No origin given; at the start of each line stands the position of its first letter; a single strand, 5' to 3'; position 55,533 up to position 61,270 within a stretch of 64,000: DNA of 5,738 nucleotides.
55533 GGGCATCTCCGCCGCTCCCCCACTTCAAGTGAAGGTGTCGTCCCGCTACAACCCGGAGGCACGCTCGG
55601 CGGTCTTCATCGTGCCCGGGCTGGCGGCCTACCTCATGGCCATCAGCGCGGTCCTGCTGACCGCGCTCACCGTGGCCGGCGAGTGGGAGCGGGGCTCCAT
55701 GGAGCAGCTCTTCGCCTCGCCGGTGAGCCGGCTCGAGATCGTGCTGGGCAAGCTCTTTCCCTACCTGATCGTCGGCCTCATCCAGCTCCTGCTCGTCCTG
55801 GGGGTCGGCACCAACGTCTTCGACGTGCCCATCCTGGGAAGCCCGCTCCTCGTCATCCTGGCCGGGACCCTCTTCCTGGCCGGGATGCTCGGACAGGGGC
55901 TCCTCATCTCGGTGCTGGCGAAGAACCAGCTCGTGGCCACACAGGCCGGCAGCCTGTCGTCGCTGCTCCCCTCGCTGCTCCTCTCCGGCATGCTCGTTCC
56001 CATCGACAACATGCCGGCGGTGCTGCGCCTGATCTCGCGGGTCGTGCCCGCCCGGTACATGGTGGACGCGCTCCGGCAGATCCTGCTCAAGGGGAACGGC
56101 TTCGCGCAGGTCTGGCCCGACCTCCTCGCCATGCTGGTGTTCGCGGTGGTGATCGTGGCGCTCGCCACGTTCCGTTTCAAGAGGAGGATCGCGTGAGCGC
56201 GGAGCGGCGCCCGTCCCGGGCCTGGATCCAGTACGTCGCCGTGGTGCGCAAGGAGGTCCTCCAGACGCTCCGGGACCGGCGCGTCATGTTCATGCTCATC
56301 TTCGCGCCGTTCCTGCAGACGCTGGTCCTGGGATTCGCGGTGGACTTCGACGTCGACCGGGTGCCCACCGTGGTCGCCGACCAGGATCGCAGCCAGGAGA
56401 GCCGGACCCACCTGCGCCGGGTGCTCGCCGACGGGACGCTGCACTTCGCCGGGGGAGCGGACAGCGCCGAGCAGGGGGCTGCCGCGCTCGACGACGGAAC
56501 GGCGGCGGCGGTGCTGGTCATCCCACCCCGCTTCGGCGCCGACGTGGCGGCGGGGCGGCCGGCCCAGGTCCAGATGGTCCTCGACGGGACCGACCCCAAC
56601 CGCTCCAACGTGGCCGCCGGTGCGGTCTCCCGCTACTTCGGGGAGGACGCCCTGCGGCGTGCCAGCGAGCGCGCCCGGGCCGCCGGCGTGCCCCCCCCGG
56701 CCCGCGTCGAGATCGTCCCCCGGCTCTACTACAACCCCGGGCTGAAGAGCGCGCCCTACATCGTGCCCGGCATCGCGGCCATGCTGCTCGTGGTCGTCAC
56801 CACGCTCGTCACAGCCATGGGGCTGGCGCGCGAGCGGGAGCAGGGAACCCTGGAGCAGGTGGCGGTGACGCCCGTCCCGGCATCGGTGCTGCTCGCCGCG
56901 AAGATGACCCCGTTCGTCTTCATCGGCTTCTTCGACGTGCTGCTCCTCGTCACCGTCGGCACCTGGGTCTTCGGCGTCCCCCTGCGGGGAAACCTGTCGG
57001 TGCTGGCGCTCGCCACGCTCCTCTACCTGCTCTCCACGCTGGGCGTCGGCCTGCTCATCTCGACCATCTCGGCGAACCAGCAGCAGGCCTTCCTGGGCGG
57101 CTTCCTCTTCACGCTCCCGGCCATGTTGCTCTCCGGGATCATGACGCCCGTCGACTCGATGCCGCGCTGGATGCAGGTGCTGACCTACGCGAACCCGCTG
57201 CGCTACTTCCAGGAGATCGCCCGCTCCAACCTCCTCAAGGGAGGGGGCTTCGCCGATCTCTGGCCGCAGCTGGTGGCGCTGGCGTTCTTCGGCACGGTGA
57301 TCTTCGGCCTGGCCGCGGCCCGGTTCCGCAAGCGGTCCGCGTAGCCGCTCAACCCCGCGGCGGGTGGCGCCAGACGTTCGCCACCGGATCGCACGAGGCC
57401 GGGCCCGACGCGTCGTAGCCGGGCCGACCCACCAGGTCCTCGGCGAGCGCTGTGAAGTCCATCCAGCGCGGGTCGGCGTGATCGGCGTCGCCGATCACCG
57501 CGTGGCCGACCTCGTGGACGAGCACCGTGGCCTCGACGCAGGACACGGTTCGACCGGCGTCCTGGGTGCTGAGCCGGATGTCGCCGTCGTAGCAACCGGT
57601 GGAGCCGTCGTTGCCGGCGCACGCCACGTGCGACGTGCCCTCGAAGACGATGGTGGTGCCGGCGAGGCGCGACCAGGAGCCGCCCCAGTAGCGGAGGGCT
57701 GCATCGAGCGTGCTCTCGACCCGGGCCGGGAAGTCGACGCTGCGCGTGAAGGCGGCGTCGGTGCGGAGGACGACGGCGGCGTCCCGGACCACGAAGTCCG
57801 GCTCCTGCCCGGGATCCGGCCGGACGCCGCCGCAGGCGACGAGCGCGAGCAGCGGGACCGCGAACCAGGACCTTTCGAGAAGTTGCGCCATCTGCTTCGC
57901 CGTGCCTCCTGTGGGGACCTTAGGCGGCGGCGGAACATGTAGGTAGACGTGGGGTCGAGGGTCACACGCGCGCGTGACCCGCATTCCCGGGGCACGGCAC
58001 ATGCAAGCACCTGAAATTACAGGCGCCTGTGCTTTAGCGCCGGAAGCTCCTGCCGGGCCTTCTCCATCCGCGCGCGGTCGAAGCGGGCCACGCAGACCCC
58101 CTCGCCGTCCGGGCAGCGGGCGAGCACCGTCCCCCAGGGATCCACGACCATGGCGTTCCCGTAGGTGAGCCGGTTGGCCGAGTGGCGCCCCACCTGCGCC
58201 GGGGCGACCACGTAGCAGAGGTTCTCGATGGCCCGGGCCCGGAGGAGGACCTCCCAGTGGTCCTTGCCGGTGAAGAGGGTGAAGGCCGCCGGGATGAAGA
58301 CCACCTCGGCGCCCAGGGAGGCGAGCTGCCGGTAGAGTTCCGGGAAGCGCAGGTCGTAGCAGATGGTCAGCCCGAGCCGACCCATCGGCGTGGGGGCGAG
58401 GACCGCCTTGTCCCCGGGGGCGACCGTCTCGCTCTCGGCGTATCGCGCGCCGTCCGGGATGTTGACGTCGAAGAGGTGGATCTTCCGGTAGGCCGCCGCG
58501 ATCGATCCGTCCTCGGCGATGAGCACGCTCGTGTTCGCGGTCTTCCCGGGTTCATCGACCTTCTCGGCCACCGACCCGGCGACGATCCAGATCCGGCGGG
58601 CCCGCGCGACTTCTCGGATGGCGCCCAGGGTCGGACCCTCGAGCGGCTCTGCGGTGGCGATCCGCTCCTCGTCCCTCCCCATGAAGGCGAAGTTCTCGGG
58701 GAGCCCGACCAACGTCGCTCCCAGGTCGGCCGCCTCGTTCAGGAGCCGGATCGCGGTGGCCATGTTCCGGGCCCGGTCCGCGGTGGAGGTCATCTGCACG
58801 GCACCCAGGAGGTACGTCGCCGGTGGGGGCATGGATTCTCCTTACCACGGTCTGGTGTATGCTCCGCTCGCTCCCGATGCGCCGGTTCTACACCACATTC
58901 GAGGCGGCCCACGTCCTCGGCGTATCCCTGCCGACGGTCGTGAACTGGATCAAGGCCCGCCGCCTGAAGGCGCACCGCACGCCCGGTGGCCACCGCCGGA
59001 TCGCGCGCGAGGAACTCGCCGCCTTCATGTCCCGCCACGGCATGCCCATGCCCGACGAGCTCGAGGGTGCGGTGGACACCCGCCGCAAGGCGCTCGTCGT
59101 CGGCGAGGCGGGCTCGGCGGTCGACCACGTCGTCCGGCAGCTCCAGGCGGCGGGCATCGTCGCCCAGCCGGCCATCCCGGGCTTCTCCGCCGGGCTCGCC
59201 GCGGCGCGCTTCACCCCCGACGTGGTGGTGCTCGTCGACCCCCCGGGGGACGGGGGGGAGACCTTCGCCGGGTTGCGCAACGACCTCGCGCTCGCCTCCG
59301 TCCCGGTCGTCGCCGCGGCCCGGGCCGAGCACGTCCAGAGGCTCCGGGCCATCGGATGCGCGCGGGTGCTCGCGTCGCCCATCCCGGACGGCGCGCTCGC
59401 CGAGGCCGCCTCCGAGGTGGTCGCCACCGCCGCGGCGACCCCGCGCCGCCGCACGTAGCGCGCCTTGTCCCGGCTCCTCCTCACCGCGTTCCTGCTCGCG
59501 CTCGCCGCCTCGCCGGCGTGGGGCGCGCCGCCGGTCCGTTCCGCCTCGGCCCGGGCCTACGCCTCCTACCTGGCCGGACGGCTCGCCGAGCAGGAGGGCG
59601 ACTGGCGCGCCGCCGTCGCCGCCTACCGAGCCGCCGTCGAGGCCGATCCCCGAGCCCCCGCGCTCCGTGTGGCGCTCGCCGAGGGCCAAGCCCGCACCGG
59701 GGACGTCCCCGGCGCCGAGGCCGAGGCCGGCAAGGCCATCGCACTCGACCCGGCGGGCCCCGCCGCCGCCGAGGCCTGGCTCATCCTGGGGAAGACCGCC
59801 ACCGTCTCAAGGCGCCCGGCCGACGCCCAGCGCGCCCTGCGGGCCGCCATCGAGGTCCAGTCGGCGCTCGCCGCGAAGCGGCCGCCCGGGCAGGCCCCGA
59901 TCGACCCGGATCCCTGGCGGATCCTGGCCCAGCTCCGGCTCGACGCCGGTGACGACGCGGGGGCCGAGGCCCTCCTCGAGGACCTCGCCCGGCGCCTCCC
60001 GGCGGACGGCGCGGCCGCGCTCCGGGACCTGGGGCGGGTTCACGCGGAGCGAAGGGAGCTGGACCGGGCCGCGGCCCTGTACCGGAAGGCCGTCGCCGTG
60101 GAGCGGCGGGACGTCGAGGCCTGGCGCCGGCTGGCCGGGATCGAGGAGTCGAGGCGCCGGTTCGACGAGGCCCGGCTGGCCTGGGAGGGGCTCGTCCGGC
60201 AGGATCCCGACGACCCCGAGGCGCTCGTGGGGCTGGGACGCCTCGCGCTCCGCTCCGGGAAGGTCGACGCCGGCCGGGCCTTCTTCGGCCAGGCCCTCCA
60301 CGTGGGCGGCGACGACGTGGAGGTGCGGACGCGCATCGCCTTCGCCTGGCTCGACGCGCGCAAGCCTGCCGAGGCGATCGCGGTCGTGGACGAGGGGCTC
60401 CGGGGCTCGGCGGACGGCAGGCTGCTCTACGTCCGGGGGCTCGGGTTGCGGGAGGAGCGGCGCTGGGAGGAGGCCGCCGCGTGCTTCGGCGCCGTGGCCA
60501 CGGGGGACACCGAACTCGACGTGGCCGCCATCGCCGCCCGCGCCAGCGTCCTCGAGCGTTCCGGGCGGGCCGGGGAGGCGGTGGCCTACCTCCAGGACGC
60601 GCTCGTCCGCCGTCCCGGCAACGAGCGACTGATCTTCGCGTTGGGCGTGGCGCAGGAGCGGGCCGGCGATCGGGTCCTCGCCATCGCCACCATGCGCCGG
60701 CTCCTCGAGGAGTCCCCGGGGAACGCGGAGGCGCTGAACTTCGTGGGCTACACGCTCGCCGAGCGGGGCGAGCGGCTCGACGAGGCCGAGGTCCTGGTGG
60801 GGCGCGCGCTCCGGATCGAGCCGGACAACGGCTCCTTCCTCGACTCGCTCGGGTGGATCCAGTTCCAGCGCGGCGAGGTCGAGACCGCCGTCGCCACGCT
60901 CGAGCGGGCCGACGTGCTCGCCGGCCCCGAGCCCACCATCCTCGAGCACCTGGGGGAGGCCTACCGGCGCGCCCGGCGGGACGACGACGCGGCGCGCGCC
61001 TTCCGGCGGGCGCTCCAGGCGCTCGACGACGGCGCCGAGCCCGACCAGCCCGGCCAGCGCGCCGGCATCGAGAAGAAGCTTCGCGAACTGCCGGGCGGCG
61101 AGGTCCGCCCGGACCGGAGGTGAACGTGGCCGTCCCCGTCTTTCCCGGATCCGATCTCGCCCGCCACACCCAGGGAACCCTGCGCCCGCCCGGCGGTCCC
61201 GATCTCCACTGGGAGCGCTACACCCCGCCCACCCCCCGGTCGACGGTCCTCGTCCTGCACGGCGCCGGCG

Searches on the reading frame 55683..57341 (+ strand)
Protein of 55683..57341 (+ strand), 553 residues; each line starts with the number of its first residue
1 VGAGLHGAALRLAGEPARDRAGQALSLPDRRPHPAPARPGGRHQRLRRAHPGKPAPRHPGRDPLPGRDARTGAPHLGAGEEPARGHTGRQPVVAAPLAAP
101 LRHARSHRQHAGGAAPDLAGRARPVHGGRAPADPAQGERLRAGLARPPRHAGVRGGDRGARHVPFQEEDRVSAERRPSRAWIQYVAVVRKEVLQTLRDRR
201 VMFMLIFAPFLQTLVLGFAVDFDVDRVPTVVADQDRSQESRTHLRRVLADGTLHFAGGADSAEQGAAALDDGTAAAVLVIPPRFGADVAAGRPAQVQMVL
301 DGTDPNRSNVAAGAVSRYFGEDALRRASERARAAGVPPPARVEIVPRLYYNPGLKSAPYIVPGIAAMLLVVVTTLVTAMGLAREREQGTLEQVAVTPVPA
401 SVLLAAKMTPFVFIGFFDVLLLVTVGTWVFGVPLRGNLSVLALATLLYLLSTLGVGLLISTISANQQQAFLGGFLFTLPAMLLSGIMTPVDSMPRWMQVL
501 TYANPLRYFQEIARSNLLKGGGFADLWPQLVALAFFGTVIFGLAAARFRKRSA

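Call 89: search_protein_families(library=pfam, proteins=[window:55683-57341:+], max_evalue=0.001)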
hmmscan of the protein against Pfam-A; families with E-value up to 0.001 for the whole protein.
window:55683-57341:+ (553 aa): 4 families
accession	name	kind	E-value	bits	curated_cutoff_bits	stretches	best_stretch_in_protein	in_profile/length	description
PF12698.13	ABC2_membrane_3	-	2.5e-45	155.6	31.6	1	201-545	3-346/347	ABC-2 family transporter protein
PF01061.29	ABC2_membrane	-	1e-32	113.9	26.9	1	361-518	51-211/211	ABC-2 type transporter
PF12679.13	ABC2_membrane_2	-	3.1e-14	53.3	27.2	1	186-551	2-281/283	ABC-2 family transporter protein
PF12730.13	ABC2_membrane_4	-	7.8e-05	23.2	27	1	366-460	57-149/179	ABC-2 family transporter protein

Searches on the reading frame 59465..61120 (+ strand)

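Call 89: search_protein_families(library=pfam, proteins=[window:59465-61120:+], max_evalue=0.001)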
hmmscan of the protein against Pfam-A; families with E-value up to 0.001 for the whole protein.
window:59465-61120:+ (552 aa): 17 families
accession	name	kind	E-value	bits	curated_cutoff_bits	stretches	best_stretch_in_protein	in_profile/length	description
PF07719.23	TPR_2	-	6.1e-35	116.9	27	0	492-518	3-29/34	Tetratricopeptide repeat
PF13432.12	TPR_16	-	1.4e-32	112.1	32.7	4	188-251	2-65/65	Tetratricopeptide repeat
PF13428.12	TPR_14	-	9.6e-32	106.6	23.5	2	217-260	1-44/44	Tetratricopeptide repeat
PF14559.12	TPR_19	-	2.1e-27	95.7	25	4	196-253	4-61/68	Tetratricopeptide repeat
PF13431.12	TPR_17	-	1.3e-17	62.9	24.4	0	447-476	4-33/34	Tetratricopeptide repeat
PF00515.34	TPR_1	-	3.9e-16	58.5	27.8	0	495-518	6-29/34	Tetratricopeptide repeat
PF13181.12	TPR_8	-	8.9e-16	57.1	25.7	0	33-62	3-32/34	Tetratricopeptide repeat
PF13414.12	TPR_11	-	1.4e-15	57.1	26.8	0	43-73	6-36/42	TPR repeat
PF23914.1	TPR_CcmH_CycH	-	1.7e-14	54.4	42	0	380-483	43-148/158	Cytochrome c-type biogenesis protein H TPR domain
PF13174.12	TPR_6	-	3e-13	49.9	26.3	0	391-419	4-32/33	Tetratricopeptide repeat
PF13176.12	TPR_7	-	1.6e-12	46.8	27.9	0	493-521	2-29/36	Tetratricopeptide repeat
PF13424.12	TPR_12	-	6.6e-11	42.7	30.1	0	491-520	46-75/77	Tetratricopeptide repeat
PF20308.4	TPR-S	-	3.4e-06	28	27.6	0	371-428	4-58/102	Tetratricopeptide Repeats-Sensor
PF13429.12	TPR_15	-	2.3e-05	24.4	26.2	0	296-390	88-183/280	Tetratricopeptide repeat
PF25063.1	ARM_TT21_C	-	2.9e-05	24.5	35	0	189-240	101-152/209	Tetratricopeptide repeat protein 21 C-terminal ARM domain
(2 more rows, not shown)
